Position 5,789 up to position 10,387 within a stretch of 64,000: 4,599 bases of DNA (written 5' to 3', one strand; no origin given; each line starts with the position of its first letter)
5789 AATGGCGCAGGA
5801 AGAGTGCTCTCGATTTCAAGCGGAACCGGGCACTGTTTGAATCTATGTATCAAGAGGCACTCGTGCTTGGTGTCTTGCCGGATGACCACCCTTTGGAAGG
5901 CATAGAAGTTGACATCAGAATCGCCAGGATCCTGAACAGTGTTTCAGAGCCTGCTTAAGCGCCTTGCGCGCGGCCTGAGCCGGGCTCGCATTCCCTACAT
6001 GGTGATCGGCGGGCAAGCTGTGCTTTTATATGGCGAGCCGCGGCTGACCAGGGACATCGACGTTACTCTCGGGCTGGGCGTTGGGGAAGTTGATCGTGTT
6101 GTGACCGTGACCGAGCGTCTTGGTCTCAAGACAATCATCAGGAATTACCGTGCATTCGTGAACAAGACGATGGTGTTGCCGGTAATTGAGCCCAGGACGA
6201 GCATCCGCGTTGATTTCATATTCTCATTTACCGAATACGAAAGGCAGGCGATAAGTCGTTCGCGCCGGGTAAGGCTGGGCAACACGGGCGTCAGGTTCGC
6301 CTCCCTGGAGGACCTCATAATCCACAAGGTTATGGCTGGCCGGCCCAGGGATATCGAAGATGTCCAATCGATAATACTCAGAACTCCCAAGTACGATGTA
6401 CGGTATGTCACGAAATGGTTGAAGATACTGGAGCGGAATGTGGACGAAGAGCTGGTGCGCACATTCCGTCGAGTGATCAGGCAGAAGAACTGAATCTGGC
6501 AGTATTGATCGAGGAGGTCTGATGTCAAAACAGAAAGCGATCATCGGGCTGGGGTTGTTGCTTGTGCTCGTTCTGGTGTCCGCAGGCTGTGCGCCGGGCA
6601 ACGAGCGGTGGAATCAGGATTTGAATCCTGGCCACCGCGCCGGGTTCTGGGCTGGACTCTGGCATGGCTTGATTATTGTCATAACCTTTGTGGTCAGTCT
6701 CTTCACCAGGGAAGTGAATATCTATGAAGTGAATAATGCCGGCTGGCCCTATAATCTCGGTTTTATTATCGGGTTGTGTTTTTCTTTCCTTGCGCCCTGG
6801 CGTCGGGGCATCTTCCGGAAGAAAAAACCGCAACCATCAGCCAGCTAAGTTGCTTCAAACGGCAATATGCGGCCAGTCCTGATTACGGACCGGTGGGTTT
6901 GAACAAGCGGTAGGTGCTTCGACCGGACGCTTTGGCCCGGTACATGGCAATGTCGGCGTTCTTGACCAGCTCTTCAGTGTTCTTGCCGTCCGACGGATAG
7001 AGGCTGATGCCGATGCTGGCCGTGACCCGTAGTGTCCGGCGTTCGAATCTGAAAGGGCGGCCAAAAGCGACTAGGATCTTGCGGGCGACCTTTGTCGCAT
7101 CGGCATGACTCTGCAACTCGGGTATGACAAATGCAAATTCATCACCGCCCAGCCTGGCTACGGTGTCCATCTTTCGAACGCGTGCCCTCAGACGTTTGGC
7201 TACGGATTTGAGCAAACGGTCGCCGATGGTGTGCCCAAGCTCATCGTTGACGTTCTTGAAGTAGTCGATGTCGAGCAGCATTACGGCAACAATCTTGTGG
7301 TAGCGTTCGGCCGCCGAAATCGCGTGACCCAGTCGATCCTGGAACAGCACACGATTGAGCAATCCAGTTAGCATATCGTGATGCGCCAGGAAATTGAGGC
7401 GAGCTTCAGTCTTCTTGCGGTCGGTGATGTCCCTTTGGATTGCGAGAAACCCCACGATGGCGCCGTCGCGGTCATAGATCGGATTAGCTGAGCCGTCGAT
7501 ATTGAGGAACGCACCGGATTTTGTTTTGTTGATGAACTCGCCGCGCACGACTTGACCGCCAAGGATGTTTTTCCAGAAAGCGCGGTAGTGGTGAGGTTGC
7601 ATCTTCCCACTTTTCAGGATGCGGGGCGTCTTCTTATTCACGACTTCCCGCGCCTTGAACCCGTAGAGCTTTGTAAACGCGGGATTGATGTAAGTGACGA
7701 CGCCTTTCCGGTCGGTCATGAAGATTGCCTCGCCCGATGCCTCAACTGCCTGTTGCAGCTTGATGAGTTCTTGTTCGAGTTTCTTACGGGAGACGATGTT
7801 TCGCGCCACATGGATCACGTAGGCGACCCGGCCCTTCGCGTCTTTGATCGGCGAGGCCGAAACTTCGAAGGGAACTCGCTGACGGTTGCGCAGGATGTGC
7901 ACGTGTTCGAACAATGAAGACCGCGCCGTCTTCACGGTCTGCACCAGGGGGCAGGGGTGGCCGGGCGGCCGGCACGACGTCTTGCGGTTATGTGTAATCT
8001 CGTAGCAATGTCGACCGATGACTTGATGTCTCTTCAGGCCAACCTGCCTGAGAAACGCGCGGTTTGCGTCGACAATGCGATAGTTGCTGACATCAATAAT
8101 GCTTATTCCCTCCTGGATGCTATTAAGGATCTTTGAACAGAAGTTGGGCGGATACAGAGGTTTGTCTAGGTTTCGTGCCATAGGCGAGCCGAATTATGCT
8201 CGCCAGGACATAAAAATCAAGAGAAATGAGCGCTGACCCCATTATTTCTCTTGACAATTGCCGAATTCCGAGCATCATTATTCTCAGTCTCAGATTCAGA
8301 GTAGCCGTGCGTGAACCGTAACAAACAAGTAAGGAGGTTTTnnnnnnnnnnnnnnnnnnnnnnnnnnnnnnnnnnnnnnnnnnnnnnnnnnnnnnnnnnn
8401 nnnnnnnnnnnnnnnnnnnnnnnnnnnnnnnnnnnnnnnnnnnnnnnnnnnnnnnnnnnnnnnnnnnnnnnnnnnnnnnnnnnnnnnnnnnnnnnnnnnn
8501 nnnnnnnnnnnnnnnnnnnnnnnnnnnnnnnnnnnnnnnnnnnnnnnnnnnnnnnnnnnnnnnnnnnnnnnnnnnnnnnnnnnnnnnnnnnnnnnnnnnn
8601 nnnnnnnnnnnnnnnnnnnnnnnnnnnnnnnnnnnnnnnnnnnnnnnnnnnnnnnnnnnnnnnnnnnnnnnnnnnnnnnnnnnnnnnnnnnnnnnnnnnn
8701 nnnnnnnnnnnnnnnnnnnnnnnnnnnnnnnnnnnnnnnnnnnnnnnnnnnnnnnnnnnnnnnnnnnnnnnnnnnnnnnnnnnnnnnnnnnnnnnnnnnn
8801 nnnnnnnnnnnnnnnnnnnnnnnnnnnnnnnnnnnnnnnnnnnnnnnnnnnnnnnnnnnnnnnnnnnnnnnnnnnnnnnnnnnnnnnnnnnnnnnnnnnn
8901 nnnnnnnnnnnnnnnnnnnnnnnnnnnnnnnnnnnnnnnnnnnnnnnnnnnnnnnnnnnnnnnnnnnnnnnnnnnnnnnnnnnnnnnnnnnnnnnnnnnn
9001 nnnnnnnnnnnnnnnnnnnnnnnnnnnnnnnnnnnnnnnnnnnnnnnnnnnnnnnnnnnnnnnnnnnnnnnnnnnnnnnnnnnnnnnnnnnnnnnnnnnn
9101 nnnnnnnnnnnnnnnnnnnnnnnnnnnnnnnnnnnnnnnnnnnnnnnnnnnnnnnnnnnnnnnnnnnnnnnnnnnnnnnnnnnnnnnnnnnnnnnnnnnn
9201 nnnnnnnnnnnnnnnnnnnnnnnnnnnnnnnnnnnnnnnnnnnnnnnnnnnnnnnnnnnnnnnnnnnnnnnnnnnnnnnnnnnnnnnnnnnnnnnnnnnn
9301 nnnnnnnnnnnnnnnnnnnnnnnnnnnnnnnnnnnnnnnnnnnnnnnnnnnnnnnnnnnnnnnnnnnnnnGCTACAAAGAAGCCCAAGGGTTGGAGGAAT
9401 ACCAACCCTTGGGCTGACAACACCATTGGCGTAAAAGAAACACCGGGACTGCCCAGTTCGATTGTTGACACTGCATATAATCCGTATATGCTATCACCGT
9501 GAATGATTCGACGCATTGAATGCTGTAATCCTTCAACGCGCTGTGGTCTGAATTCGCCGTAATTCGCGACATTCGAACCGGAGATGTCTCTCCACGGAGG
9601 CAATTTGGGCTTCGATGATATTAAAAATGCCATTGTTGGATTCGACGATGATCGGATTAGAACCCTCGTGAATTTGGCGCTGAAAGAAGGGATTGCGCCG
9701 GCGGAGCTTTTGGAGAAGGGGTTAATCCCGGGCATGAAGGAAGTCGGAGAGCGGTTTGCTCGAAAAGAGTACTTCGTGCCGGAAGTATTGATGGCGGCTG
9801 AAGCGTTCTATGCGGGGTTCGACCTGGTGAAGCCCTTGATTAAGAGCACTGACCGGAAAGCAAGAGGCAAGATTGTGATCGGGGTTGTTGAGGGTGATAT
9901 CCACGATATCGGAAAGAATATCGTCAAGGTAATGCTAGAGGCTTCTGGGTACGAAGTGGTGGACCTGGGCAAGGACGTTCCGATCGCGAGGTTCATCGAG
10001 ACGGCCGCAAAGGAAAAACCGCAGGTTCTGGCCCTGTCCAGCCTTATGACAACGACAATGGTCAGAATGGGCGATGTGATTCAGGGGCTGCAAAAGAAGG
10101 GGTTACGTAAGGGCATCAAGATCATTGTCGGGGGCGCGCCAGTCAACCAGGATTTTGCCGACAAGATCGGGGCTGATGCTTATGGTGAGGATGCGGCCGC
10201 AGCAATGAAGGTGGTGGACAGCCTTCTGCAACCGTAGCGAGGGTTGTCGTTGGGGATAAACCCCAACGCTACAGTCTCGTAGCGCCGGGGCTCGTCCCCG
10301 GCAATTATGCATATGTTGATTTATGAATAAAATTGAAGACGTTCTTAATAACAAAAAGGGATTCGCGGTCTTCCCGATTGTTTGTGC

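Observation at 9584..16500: Corrinoid methyltransferase module with a HgdAB/BcrBC-like iron-sulfur pair inserted next to a RACo-type ASKHA activase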

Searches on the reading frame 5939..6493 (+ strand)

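Call 42: search_protein_families(library=pfam, proteins=[window:5939-6493:+], max_evalue=0.00001)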
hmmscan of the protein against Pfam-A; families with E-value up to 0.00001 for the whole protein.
window:5939-6493:+ (184 aa): 2 families
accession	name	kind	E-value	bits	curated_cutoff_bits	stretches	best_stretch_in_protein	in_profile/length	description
PF19502.5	DUF6036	-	6.6e-10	39.5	23.6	1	17-157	19-129/164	Nucleotidyltransferase of unknown function (DUF6036)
PF09970.15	DUF2204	-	2.3e-07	31.1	20.3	1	6-164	5-156/181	Nucleotidyl transferase of unknown function (DUF2204)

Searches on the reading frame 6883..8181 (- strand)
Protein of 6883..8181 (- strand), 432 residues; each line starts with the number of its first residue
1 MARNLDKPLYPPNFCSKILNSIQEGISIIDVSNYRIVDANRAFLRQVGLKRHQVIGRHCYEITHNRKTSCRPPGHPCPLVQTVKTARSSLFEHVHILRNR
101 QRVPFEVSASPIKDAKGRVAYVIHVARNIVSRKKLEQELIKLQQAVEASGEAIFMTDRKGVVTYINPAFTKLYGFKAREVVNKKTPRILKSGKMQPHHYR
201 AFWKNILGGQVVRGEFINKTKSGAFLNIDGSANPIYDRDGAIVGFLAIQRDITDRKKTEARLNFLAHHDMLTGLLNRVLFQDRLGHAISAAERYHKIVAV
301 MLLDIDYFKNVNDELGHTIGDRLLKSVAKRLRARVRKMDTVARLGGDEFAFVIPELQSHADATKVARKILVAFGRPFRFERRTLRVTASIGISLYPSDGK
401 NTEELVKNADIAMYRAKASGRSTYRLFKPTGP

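Call 3: search_protein_families(library=pfam, proteins=[window:6883-8181:-], max_evalue=0.01)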
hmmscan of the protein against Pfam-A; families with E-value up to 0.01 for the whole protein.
window:6883-8181:- (432 aa): 7 families
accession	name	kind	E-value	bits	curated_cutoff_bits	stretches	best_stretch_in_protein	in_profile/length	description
PF00990.26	GGDEF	-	1.3e-51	175.1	23.8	1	266-422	1-160/161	Diguanylate cyclase, GGDEF domain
PF13426.13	PAS_9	-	9.2e-31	106.6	27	2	151-254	2-103/103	PAS domain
PF00989.32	PAS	-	1.1e-28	99.9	22.6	2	142-252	3-113/113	PAS fold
PF08448.16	PAS_4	-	8.3e-26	90.8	23.1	2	19-133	1-109/110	PAS fold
PF13188.13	PAS_8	-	4.6e-14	52.2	21.8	2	141-180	2-38/65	PAS domain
PF08447.18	PAS_3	-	7.5e-11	42.6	25.6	1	163-247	2-87/89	PAS fold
PF12860.13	PAS_7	-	4e-05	24.2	27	0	19-113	1-96/115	PAS fold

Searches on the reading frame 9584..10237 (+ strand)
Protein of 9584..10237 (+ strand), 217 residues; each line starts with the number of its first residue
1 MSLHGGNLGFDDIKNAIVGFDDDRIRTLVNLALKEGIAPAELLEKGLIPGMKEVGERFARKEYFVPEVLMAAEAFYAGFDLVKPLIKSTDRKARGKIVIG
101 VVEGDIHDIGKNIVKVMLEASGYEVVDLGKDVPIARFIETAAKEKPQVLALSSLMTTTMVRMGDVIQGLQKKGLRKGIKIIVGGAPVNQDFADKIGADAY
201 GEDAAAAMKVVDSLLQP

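Call 3: search_protein_families(library=pfam, proteins=[window:9584-10237:+], max_evalue=0.01)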
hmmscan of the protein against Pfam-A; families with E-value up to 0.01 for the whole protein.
window:9584-10237:+ (217 aa): 2 families
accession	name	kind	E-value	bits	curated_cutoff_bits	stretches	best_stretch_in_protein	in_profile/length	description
PF02310.24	B12-binding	-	4e-29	101.3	32.1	1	95-207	1-119/121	B12 binding domain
PF02607.22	B12-binding_2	-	6.9e-24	84.3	23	1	11-82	3-73/74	B12 binding domain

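Call 6: search_protein_families(library=ncbifam, proteins=[window:9584-10237:+], max_evalue=0.001)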
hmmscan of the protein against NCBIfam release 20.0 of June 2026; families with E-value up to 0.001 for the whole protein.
window:9584-10237:+ (217 aa): 16 families
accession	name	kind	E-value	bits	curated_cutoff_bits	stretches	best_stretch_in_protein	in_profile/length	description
TIGR02370.1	pyl_corrinoid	subfamily_domain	7.1e-73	244.2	215.3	1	13-207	2-197/197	methyltransferase cognate corrinoid protein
NF047996.1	corrin_MtgC_2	exception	2.6e-63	213.3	370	1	11-215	6-210/212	glycine betaine-specific corrinoid protein MtgC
NF041607.1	dimeth_corrin_MtbC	equivalog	8.9e-61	204.9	350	1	14-214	2-202/203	dimethylamine corrinoid protein MtbC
NF047995.1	corrinoid_MtgC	exception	2.7e-55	187.2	310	1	10-215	5-213/215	glycine betaine-specific corrinoid protein MtgC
NF040655.1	MtaC_Meth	equivalog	1.3e-49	168.5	420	1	12-216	38-239/253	methanol--corrinoid protein MtaC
NF040669.1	MtaC2_Meth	equivalog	3.3e-47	161.1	450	1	11-215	44-246/267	methanol--corrinoid protein MtaC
TIGR02082.1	metH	equivalog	5.2e-40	137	1010.85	1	13-216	650-859/1182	methionine synthase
NF007024.0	PRK09490.1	equivalog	2.1e-32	112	1497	1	29-216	681-877/1234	methionine synthase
NF002612.0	PRK02261.1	equivalog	1.7e-13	50.3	110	1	95-186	4-94/148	methylaspartate mutase subunit S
TIGR01501.1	MthylAspMutase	equivalog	1.7e-09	37.6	135.8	1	96-187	3-93/134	methylaspartate mutase subunit S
NF052513.1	TransRegCarH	equivalog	8.2e-09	35.1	400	1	13-204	87-267/274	HTH-type transcriptional repressor CarH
NF040743.1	ornith_mutase_E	equivalog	1.5e-07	29.8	800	1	92-214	593-722/730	D-ornithine 4,5-aminomutase subunit OraE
NF052385.1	Lys_5_6_beta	equivalog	9.5e-07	28.7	280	1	123-208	139-227/241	lysine 5,6-aminomutase subunit beta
TIGR00640.1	acid_CoA_mut_C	subfamily_domain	2e-06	27.8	57.45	1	95-193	3-100/132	methylmalonyl-CoA mutase C-terminal domain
NF045497.1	IsobCoAmut_IcmF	equivalog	2.9e-06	25.4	1500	1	105-186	13-93/1076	fused isobutyryl-CoA mutase/GTPase IcmF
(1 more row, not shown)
